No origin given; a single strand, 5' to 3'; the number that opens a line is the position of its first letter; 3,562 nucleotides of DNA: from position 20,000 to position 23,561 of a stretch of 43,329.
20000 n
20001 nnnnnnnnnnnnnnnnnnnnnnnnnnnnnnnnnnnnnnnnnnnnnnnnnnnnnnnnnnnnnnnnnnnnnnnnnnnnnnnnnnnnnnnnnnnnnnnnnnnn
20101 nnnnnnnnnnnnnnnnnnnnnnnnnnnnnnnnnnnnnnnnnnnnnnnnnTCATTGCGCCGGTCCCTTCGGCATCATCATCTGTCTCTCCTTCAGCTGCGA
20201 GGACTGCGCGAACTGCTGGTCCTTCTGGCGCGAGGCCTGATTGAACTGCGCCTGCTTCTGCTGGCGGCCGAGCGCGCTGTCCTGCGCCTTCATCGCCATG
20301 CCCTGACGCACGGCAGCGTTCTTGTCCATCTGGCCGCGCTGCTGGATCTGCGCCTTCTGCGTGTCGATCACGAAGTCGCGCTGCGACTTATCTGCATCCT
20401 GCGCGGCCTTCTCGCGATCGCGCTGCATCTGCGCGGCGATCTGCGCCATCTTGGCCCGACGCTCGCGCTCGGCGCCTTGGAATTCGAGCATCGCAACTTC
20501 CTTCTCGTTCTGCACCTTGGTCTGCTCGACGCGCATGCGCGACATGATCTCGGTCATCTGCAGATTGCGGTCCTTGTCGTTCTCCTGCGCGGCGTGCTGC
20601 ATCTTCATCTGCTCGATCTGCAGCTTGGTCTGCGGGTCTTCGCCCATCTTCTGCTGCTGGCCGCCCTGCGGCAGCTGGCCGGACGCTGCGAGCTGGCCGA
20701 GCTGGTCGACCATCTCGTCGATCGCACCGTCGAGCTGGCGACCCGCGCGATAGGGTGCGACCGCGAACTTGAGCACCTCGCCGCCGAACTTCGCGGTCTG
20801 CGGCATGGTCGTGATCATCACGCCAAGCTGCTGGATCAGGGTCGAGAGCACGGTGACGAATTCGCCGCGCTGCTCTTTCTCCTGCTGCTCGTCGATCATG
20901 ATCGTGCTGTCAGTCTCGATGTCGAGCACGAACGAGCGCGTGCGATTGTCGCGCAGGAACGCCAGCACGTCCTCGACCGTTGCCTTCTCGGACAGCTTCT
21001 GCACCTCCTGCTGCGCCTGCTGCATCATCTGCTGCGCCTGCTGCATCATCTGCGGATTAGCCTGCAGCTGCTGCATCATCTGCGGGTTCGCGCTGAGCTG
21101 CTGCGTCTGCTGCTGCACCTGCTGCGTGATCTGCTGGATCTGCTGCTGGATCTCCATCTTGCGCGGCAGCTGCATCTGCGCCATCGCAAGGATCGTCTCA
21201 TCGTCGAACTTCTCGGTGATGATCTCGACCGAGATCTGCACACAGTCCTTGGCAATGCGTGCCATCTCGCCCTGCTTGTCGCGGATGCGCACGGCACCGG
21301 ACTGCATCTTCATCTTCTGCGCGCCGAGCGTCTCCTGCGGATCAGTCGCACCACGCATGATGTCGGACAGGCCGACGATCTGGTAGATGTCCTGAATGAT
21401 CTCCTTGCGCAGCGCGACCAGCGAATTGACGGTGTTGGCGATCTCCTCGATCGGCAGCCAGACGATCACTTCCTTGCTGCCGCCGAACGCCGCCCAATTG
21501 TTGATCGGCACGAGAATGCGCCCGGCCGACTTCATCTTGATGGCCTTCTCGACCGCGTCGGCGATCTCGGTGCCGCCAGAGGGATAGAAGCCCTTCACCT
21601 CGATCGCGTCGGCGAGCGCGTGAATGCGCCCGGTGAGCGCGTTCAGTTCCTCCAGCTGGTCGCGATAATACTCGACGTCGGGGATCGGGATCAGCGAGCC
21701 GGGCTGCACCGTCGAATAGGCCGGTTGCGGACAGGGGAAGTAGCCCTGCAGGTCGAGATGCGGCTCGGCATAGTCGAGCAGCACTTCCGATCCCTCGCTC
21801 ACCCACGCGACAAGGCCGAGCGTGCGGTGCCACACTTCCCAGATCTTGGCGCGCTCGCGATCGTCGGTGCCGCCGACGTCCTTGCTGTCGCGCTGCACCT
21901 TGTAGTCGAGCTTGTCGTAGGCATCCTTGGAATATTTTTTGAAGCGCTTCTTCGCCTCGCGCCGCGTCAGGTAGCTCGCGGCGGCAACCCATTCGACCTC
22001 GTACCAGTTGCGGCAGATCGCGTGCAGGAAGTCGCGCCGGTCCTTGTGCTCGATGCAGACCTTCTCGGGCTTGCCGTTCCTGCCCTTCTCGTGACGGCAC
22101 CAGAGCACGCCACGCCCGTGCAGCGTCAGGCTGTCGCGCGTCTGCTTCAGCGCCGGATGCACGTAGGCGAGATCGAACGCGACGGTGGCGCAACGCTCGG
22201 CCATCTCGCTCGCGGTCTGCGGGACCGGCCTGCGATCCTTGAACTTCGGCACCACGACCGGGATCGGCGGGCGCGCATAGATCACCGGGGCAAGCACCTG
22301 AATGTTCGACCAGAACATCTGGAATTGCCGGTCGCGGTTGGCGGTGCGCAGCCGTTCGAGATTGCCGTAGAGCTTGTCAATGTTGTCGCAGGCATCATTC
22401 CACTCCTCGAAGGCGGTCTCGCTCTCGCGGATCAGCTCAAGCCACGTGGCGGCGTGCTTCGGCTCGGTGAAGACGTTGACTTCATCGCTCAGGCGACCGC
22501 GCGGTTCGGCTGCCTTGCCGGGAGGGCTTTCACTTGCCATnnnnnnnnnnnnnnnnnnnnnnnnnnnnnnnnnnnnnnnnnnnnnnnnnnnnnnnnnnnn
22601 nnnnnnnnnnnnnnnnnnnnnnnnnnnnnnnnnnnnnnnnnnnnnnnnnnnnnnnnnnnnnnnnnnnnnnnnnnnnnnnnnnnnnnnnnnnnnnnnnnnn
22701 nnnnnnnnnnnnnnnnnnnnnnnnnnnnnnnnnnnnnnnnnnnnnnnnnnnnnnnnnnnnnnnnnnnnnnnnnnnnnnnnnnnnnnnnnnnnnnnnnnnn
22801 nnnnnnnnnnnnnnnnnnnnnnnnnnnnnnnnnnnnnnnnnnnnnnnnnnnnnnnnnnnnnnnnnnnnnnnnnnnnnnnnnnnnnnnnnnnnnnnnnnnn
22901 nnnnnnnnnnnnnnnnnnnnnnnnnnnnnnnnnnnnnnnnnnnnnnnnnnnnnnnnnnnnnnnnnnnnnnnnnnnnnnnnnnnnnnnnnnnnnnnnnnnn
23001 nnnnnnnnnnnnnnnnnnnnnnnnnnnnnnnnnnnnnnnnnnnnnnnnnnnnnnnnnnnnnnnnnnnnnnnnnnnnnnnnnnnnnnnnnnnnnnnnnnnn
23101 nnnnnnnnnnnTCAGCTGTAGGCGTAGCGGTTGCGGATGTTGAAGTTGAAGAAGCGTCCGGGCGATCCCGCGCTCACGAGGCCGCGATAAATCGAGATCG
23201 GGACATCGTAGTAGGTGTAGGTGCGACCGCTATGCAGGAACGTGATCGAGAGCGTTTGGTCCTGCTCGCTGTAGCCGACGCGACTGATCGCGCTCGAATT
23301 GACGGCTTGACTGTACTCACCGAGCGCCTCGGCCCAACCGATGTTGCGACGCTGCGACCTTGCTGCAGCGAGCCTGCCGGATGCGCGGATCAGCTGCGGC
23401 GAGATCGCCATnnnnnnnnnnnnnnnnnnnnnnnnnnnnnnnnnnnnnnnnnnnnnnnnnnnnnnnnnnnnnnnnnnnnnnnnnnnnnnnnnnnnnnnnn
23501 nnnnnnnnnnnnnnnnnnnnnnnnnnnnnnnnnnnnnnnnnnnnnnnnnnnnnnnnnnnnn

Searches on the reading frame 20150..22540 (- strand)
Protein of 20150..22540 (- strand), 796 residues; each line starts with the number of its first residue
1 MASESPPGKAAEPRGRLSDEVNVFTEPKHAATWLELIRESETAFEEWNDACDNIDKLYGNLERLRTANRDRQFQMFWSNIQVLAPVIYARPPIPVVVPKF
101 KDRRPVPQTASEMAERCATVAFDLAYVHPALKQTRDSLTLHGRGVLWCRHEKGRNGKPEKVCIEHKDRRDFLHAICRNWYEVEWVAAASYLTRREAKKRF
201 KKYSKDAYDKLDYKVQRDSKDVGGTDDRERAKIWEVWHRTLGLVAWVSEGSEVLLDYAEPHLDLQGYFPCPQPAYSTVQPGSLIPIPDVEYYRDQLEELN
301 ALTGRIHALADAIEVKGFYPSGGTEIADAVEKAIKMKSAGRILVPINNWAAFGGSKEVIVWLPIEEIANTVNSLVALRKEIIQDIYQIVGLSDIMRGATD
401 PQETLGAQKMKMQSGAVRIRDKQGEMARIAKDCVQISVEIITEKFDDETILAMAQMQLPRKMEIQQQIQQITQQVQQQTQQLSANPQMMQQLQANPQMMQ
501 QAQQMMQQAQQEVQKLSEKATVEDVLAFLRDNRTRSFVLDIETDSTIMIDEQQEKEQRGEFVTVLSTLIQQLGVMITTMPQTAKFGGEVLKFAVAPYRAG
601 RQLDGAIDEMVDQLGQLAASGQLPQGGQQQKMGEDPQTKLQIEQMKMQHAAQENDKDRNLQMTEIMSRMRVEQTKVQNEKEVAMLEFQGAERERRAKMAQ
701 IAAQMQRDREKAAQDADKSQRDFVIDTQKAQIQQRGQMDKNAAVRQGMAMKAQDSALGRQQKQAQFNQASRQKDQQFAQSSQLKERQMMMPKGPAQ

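Call 14: search_protein_families(library=phrogs, proteins=[window:20150-22540:-], max_evalue=0.001)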
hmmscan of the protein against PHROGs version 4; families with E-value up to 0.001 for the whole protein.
window:20150-22540:- (796 aa): 1 family
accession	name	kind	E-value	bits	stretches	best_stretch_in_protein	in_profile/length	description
phrog_12082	-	head and packaging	5.1e-175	584.9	1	23-704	14-711/715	portal protein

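Call 15: search_protein_families(library=pfam, proteins=[window:20150-22540:-], max_evalue=0.001)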
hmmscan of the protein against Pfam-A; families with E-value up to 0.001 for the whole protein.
window:20150-22540:- (796 aa): 0 families

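Call 16: search_dna_similar(query=window:20150-22540:-, collection=phages, mode=protein, max_rows=30)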
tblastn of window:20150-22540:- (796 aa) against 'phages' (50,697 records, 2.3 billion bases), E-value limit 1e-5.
Records with a match: 51; places in all: 51; records where one place covers at least 80% of the query: 43.
Best place of each record, by identity: <60% 51.
By first word of the organism name: Brucella 41; Myxococcus 3; Bacteriophage 2; Microcystis 1; Rhizobium 1; Bradyrhizobium 1; Ruegeria 1; Stenotrophomonas 1.
By host as written in the record: Brucella abortus S19 14; Brucella sp. 6; Brucella abortus 141 5; Brucella abortus 4; Brucella melitensis 16M 2; brucella abortus 141 2; Brucella abortus 544 2; - 2; and 13 more.
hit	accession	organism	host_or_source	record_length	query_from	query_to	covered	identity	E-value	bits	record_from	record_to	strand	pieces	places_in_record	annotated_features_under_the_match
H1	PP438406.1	Microcystis phage Mwe-JY13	Microcystis wesenbergii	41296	22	789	96%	35.3%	6e-128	428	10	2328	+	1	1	putative portal protein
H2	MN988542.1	Rhizobium phage RHph_I3_18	Rhizobium phaseoli I3_18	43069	33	620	67%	50.4%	2e-150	587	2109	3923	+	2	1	hypothetical protein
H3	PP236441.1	Brucella phage NMY-2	Brucella abortus 45/20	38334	18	704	86%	36.7%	4e-134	446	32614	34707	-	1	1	putative portal protein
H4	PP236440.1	Brucella phage NMY-1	Brucella melitensis Isfahan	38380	18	704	86%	36.7%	4e-134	446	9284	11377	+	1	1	putative portal protein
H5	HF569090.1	Brucella phage R/C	Brucella sp.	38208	18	704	86%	36.7%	6e-134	445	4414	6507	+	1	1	R/C_ORF07: putative portal protein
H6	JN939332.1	Brucella phage Pr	Brucella melitensis 16M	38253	18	704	86%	36.7%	6e-134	445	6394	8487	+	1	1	putative portal protein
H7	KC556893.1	Brucella phage Bk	Brucella melitensis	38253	18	704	86%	36.7%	6e-134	445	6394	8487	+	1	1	putative portal protein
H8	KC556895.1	Brucella phage R/C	Brucella canis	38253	18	704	86%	36.7%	6e-134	445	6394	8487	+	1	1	putative portal protein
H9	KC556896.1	Brucella phage S708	Brucella suis S708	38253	18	704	86%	36.7%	6e-134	445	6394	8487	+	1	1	putative portal protein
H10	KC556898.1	Brucella phage Wb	Brucella abortus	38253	18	704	86%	36.7%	6e-134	445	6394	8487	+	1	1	putative portal protein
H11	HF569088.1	Brucella phage Bk2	Brucella sp.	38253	18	704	86%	36.7%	6e-134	445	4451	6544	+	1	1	Bk2_ORF07: putative portal protein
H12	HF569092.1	Brucella phage Wb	Brucella sp.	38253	18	704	86%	36.7%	6e-134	445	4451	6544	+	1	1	Wb_ORF07: putative portal protein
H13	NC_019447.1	Brucella phage Pr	Brucella melitensis 16M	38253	18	704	86%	36.7%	6e-134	445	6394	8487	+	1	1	portal protein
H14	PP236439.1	Brucella phage A1_YZhang-2024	Brucella abortus S19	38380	18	704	86%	36.7%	6e-134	445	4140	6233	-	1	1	putative portal protein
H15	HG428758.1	Brucella phage F1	Brucella sp.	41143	18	704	86%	36.7%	6e-134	445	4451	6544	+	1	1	F1_ORF07: putative portal protein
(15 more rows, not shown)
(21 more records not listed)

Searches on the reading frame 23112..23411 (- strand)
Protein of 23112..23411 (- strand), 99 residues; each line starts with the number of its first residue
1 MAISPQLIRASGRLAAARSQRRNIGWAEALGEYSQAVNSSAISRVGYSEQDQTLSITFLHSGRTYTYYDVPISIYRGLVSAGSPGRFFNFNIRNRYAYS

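Call 78: search_protein_families(library=pfam, proteins=[window:23112-23411:-], max_evalue=0.01)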
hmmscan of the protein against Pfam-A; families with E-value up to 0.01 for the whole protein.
window:23112-23411:- (99 aa): 1 family
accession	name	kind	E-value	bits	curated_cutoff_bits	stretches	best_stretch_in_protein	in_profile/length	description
PF13619.11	KTSC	-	9.2e-22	77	25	1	38-96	1-58/58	KTSC domain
